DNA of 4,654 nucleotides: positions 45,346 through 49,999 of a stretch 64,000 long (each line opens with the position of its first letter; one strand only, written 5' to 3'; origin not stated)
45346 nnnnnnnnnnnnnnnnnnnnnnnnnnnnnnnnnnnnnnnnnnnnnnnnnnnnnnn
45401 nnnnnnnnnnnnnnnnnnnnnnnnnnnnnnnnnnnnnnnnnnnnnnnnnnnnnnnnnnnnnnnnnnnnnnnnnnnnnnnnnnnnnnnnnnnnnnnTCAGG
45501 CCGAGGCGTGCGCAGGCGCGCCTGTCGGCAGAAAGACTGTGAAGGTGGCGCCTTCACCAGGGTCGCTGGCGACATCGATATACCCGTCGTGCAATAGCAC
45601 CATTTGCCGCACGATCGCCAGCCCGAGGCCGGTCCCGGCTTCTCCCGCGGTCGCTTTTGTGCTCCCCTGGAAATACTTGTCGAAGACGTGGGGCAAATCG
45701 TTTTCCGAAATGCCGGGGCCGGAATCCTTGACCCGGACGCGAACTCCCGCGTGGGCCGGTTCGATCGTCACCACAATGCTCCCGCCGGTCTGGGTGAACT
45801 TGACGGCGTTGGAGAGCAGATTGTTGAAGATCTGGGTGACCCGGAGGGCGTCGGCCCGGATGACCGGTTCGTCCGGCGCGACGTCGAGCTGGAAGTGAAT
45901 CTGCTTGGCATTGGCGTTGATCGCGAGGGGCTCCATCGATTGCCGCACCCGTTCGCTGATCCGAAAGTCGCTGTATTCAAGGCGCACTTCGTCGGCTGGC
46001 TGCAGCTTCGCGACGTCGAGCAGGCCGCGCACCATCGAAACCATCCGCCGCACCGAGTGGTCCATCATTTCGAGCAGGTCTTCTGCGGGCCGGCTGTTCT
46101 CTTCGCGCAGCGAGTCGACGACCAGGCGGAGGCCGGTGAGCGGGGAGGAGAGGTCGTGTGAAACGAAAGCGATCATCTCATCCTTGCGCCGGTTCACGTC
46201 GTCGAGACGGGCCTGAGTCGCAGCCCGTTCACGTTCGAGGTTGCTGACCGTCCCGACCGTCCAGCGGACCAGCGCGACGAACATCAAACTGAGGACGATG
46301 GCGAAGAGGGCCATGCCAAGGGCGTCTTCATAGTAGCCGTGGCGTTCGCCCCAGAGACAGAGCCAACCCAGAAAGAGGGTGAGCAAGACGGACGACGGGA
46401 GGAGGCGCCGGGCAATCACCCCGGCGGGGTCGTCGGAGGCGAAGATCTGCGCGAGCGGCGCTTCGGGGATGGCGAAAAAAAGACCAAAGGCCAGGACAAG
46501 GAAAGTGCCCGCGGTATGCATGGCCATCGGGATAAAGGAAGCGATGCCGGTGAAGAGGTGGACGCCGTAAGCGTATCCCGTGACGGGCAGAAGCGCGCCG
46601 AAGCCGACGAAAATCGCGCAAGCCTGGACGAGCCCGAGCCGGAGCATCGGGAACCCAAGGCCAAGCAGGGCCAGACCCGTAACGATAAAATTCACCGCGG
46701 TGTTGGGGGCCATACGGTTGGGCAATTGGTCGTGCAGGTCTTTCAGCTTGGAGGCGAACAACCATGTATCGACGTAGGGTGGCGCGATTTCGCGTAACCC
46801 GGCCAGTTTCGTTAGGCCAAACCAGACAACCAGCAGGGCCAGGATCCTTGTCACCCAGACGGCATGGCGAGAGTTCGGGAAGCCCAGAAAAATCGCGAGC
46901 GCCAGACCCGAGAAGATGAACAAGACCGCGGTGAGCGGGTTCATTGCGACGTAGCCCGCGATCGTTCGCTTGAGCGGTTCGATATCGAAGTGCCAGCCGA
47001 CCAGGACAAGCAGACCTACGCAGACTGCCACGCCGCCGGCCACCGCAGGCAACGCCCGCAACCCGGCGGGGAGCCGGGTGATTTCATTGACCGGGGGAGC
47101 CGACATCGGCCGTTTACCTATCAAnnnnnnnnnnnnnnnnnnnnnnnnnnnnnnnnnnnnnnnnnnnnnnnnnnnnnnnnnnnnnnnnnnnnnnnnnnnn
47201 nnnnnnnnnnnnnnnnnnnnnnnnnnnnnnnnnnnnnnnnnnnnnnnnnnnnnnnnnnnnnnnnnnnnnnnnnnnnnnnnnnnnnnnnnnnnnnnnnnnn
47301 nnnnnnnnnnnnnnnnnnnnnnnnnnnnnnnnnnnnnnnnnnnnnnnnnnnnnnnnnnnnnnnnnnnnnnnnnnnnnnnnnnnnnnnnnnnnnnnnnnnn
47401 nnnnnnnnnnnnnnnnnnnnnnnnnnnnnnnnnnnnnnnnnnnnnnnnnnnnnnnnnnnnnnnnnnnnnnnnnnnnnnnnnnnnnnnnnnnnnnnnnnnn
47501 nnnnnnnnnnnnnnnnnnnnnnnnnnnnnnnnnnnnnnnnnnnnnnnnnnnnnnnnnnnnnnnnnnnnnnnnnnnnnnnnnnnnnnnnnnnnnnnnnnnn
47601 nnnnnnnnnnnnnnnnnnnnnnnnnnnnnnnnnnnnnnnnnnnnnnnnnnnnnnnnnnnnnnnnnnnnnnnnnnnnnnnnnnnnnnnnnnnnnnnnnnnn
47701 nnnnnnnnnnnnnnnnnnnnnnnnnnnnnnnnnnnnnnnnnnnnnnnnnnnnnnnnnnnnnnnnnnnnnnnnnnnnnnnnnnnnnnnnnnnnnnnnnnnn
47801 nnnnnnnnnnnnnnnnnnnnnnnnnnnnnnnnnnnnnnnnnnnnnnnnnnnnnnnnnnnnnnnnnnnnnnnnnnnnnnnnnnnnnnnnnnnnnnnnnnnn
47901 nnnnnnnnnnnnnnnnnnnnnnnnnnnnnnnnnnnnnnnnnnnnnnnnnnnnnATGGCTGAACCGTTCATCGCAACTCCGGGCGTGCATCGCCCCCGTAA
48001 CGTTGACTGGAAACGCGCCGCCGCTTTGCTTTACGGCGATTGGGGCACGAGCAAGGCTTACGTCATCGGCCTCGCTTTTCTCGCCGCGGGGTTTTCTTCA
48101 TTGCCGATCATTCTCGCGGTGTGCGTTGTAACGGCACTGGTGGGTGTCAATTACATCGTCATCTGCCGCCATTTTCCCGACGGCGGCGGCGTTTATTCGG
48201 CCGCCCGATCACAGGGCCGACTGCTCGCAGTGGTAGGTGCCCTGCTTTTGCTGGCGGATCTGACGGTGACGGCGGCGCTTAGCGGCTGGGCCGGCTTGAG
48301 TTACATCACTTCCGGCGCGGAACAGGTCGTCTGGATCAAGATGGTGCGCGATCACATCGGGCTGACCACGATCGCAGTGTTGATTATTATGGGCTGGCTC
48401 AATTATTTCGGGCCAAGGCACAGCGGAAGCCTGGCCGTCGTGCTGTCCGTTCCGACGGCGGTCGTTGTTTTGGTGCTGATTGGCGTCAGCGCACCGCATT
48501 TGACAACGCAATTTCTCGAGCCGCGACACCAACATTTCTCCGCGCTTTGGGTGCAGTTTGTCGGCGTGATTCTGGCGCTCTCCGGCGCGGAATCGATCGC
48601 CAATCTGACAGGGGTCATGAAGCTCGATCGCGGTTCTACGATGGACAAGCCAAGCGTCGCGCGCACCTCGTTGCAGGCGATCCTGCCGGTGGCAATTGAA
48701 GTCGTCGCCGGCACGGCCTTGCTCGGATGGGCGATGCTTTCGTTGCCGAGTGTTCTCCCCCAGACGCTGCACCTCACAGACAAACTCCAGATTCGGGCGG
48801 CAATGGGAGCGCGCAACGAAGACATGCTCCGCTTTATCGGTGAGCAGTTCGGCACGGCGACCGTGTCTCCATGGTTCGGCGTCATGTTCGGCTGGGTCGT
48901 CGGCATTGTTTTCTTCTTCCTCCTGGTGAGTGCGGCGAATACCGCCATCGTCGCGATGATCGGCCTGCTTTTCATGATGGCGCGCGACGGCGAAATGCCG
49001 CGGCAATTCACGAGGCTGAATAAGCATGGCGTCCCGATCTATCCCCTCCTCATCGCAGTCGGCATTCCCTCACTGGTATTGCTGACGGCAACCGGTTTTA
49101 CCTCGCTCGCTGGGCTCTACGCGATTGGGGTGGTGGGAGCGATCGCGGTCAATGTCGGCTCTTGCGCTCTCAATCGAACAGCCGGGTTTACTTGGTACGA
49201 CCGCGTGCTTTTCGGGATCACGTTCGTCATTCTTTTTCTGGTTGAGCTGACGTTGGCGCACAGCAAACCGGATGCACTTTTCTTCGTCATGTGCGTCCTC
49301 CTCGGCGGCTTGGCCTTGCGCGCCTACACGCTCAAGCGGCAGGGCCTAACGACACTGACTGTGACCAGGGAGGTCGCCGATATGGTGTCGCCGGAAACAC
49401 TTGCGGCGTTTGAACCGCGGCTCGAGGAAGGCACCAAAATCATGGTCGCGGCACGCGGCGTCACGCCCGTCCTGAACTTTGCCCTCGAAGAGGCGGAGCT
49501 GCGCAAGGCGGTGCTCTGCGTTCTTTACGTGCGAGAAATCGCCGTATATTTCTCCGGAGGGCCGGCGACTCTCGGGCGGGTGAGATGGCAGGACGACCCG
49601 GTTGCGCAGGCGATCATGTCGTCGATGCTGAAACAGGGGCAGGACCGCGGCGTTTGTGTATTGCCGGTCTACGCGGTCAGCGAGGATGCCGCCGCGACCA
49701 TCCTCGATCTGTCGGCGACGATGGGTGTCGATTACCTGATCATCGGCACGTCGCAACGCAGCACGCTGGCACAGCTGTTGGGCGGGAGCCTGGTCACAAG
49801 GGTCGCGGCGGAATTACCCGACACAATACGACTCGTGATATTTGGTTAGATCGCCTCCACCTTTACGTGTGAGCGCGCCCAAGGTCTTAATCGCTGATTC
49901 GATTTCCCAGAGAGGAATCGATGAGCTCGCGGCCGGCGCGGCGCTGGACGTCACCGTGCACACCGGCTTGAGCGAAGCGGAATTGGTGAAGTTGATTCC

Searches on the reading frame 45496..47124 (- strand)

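Call 59: search_protein_families(library=pfam, proteins=[window:45496-47124:-], max_evalue=0.0001)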
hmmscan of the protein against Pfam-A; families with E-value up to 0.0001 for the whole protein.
window:45496-47124:- (542 aa): 2 families
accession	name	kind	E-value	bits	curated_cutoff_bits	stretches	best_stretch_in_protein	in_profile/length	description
PF02518.31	HATPase_c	-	2.9e-30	105.4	26.4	1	425-534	2-109/111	Histidine kinase-, DNA gyrase B-, and HSP90-like ATPase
PF00512.31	HisKA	-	1.8e-11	44.3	26.9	1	314-375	2-64/66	His Kinase A (phospho-acceptor) domain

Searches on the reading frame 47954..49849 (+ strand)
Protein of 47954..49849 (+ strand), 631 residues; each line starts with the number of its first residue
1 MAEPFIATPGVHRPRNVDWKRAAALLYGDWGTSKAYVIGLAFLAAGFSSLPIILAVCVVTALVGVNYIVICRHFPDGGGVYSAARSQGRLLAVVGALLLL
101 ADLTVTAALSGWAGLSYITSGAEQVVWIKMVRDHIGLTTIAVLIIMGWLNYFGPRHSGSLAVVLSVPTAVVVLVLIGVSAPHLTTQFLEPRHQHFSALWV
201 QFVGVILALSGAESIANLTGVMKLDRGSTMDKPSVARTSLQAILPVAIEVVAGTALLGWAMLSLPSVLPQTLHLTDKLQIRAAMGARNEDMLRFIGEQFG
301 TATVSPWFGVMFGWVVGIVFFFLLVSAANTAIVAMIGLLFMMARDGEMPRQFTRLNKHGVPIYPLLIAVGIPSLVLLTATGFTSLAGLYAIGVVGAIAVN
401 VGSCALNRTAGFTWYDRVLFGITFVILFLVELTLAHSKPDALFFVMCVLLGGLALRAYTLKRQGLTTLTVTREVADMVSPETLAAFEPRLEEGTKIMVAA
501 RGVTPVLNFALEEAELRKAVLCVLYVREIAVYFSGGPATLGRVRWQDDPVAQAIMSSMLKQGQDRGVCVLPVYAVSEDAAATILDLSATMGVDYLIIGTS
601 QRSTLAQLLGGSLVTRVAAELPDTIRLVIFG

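Call 59: search_protein_families(library=pfam, proteins=[window:47954-49849:+], max_evalue=0.0001)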
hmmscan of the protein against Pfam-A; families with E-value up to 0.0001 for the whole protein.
window:47954-49849:+ (631 aa): 2 families
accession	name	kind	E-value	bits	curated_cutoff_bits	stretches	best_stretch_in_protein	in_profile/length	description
PF13520.12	AA_permease_2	-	1.6e-16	60.7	27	1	19-432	3-401/427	Amino acid permease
PF00582.32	Usp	-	1.3e-08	35.9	24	1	505-620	17-132/141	Universal stress protein family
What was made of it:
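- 47954..49849 (+): Second KimA-like permease-USP paralog (631 aa, 43% identical), with no riboswitch. Pfam gives AA_permease_2 at 1.6e-16 and USP at 1.3e-8 (call 59).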
